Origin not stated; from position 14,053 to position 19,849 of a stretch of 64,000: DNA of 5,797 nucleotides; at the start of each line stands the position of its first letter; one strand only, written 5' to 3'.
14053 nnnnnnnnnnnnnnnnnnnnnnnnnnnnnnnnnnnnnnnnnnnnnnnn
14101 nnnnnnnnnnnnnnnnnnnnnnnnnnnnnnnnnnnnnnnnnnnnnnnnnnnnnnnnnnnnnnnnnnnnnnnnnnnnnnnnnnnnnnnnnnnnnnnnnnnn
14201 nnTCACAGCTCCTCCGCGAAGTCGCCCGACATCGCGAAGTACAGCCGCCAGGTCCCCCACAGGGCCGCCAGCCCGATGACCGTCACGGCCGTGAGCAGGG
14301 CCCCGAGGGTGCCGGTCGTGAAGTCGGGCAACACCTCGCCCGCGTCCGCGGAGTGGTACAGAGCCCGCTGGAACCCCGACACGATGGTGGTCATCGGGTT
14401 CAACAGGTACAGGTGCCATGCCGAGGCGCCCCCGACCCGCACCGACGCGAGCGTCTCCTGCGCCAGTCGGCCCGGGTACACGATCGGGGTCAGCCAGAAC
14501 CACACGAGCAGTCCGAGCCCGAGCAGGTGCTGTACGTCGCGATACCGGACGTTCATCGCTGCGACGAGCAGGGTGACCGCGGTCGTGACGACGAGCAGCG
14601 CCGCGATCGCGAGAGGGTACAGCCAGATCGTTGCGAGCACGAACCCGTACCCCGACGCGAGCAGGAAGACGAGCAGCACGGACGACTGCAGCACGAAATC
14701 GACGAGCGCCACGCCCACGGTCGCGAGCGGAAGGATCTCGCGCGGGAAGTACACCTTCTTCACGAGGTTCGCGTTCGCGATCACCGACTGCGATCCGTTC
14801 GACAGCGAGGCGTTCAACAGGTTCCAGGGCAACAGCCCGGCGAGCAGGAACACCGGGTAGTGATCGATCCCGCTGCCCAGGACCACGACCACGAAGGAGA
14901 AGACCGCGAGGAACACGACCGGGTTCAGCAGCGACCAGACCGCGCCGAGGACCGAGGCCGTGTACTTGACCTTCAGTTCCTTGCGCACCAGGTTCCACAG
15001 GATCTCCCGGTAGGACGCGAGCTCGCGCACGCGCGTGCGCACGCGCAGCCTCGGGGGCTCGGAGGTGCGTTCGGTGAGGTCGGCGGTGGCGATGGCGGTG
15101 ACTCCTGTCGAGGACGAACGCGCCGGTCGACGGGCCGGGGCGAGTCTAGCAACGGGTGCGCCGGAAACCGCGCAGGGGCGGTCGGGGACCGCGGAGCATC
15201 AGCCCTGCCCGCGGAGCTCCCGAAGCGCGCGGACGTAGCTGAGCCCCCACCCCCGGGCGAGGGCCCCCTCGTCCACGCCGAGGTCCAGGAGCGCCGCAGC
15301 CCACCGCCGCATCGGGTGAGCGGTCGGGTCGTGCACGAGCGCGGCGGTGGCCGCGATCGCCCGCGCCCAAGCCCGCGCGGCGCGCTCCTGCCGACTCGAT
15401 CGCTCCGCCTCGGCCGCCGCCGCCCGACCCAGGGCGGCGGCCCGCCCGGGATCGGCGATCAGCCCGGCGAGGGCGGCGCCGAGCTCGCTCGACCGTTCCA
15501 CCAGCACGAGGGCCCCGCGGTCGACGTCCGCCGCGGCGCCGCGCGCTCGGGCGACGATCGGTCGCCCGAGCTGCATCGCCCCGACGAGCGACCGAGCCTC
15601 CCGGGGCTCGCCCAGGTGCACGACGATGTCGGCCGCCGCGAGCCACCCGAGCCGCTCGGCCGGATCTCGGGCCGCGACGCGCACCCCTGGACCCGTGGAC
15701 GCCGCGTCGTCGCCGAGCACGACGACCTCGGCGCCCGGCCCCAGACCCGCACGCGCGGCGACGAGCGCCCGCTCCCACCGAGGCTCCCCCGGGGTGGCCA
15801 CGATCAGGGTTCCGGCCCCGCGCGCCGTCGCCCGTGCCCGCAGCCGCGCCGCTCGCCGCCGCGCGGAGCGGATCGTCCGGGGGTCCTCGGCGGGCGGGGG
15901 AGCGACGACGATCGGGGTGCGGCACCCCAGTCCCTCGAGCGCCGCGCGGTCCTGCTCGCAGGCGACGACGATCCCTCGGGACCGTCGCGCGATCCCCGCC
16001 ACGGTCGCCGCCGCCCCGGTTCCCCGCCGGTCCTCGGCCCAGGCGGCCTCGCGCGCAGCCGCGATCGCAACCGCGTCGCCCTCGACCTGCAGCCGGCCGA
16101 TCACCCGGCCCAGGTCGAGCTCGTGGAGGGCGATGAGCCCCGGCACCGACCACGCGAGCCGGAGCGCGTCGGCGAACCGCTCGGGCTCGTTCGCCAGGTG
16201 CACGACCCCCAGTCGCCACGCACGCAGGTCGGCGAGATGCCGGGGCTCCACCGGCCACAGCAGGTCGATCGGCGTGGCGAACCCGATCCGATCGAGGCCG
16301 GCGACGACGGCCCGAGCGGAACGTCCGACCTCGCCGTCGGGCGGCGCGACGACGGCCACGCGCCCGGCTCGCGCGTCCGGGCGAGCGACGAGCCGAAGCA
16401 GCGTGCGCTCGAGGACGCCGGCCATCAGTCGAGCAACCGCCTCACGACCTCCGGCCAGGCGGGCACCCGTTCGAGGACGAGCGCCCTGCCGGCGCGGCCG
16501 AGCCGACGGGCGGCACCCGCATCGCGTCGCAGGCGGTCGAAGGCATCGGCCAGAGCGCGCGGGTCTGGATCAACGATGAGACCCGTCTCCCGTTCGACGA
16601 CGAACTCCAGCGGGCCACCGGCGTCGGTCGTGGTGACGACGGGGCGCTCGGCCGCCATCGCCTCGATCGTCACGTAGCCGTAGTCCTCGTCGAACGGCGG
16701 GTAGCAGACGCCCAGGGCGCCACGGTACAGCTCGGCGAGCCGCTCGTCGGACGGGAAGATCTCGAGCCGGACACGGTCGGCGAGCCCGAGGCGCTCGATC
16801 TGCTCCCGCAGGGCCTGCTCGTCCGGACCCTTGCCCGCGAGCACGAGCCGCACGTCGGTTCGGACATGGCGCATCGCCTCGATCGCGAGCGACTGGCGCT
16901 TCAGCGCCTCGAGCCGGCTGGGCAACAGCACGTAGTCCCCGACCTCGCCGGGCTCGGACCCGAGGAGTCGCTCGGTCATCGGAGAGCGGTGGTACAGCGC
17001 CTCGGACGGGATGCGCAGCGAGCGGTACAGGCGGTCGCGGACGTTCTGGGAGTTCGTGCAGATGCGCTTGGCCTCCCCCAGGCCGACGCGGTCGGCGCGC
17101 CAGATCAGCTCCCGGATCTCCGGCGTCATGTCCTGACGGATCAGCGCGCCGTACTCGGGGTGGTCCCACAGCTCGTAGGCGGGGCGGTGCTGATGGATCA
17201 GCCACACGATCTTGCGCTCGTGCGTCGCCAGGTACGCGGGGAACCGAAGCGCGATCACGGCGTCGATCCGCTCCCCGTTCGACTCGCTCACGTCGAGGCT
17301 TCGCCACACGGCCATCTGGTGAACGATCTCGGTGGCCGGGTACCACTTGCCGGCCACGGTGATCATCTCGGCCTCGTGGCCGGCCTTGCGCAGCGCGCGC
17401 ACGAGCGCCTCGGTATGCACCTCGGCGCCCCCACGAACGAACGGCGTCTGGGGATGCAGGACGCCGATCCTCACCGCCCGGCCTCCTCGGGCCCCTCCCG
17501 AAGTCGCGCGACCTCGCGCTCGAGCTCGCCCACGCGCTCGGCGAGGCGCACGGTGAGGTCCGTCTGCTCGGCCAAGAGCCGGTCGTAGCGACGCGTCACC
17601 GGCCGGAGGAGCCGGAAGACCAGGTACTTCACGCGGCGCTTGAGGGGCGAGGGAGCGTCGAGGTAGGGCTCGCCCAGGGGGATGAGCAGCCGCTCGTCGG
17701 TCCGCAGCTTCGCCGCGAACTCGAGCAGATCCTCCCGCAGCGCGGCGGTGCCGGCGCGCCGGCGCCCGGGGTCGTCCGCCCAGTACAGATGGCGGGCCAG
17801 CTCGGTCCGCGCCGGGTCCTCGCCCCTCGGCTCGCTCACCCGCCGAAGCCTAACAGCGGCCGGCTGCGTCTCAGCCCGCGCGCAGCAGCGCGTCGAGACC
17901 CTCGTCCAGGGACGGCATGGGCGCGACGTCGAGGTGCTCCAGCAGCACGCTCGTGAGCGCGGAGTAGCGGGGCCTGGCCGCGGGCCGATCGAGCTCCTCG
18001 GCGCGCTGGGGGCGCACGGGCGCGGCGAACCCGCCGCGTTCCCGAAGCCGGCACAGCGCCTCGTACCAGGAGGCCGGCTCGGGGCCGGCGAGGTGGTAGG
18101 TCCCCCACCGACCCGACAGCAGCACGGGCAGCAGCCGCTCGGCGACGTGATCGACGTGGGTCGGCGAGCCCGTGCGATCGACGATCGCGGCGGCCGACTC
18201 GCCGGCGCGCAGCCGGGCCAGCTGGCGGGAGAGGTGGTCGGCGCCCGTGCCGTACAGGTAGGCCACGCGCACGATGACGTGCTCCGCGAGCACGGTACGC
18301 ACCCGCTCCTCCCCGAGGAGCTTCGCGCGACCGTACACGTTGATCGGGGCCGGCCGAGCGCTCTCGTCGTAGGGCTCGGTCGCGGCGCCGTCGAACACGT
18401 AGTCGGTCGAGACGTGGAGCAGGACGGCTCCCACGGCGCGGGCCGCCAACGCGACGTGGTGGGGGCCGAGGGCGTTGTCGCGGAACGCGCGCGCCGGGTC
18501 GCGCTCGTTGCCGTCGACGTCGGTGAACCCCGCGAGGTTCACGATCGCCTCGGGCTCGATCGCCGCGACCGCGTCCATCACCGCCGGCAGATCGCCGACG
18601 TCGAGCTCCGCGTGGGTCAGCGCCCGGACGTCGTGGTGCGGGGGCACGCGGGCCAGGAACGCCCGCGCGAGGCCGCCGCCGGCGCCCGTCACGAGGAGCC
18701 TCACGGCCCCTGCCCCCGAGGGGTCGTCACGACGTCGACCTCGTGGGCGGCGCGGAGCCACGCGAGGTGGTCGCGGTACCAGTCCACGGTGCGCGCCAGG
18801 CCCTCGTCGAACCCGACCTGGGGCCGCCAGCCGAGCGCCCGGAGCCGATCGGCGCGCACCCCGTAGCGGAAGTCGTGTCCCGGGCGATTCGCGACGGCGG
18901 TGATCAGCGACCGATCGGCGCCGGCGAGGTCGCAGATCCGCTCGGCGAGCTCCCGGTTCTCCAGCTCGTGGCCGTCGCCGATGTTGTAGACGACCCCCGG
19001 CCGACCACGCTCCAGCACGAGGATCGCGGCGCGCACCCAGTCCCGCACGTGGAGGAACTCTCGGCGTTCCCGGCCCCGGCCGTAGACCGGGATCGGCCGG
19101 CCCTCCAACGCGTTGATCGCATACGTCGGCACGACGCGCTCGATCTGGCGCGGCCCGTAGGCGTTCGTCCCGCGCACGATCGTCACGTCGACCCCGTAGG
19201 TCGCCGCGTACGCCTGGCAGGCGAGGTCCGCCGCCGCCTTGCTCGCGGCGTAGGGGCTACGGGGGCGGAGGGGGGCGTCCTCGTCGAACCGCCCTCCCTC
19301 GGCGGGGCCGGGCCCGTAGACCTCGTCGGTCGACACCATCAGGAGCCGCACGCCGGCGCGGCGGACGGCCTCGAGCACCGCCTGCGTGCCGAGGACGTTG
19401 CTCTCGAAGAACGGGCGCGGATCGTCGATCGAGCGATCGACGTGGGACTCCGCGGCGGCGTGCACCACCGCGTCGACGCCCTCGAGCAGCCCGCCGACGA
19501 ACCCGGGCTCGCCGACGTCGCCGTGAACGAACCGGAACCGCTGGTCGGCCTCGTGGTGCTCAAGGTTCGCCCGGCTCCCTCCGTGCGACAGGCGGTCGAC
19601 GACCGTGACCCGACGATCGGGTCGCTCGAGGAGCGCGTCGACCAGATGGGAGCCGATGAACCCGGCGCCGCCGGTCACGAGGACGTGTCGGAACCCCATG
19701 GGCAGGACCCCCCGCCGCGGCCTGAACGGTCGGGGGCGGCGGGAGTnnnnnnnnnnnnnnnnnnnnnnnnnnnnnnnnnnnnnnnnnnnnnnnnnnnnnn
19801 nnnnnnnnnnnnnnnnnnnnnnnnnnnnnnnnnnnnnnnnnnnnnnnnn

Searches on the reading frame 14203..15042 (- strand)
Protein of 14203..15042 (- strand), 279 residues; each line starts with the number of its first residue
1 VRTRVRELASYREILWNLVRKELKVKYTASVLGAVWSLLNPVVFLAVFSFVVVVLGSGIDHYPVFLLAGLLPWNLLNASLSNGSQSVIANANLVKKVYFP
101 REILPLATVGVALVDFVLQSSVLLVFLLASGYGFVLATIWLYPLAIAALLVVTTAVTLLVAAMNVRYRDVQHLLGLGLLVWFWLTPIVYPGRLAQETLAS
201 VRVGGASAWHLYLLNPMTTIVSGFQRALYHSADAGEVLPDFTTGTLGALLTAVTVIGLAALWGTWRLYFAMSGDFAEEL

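Call 87: search_protein_families(library=pfam, proteins=[window:14203-15042:-], max_evalue=0.0001)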
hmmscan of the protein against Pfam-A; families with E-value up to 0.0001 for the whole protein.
window:14203-15042:- (279 aa): 1 family
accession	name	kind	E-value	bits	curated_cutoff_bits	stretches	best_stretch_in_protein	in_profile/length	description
PF01061.29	ABC2_membrane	-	1.8e-13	51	26.9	1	15-227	3-209/211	ABC-2 type transporter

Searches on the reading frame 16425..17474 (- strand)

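Call 88: search_protein_families(library=pfam, proteins=[window:16425-17474:-], max_evalue=0.0001)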
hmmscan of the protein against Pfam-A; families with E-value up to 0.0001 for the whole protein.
window:16425-17474:- (349 aa): 5 families
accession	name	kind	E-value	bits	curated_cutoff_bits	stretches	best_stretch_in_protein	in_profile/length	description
PF00534.26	Glycos_transf_1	-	8.9e-29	100.7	26.4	1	181-330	17-170/172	Glycosyl transferases group 1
PF13692.12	Glyco_trans_1_4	-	4e-24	85.9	27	1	182-317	4-141/142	Glycosyl transferases group 1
PF20706.3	GT4-conflict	-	3.7e-08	33.2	26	1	89-287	109-316/385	Family 4 Glycosyltransferase in conflict systems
PF13439.12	Glyco_transf_4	-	1.3e-07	32.2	28.5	1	15-158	2-157/170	Glycosyltransferase Family 4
PF13579.12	Glyco_trans_4_4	-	6.7e-05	23.7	29.7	0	15-157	1-149/158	Glycosyl transferase 4-like domain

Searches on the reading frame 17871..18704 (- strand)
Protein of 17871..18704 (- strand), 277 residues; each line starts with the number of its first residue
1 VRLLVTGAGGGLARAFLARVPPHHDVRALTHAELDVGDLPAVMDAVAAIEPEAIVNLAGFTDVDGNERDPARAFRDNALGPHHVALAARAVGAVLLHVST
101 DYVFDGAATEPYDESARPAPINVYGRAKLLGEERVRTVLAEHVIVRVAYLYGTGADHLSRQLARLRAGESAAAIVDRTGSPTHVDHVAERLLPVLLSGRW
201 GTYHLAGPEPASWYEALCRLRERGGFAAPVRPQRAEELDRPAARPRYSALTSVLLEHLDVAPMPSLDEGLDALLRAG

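Call 88: search_protein_families(library=pfam, proteins=[window:17871-18704:-], max_evalue=0.0001)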
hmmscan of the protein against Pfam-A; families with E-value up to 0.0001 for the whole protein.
window:17871-18704:- (277 aa): 3 families
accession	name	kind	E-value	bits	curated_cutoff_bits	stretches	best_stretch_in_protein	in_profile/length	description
PF04321.23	RmlD_sub_bind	-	1.2e-66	225.1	27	1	1-274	1-282/287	RmlD substrate binding domain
PF01370.27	Epimerase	-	1.6e-19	70.8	20.9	1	4-165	2-193/240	NAD dependent epimerase/dehydratase family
PF16363.11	GDP_Man_Dehyd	-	4.5e-13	49.8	27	1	24-138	49-167/332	GDP-mannose 4,6 dehydratase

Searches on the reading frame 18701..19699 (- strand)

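Call 88: search_protein_families(library=pfam, proteins=[window:18701-19699:-], max_evalue=0.0001)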
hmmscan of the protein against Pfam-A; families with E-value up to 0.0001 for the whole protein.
window:18701-19699:- (332 aa): 8 families
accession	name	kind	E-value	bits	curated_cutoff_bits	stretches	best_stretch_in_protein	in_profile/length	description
PF01370.27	Epimerase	-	3.9e-69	233.1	20.9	1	6-241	1-240/240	NAD dependent epimerase/dehydratase family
PF16363.11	GDP_Man_Dehyd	-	4.1e-66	224.2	27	1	7-303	1-331/332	GDP-mannose 4,6 dehydratase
PF02719.21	Polysacc_synt_2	-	2.5e-20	73.3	20.2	1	6-130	1-134/293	Polysaccharide biosynthesis protein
PF01073.25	3Beta_HSD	-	1.4e-18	67.4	22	1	7-161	1-157/280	3-beta hydroxysteroid dehydrogenase/isomerase family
PF04321.23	RmlD_sub_bind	-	1.8e-15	57.2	27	1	5-267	2-239/287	RmlD substrate binding domain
PF13460.12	NAD_binding_10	-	5.5e-15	56.1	27.2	1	10-177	1-143/184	NAD(P)H-binding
PF07993.18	NAD_binding_4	-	5.9e-15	55.6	20.1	1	8-180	1-207/258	Male sterility protein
PF00106.31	adh_short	-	2.3e-05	24.4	26.6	0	5-74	2-70/195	short chain dehydrogenase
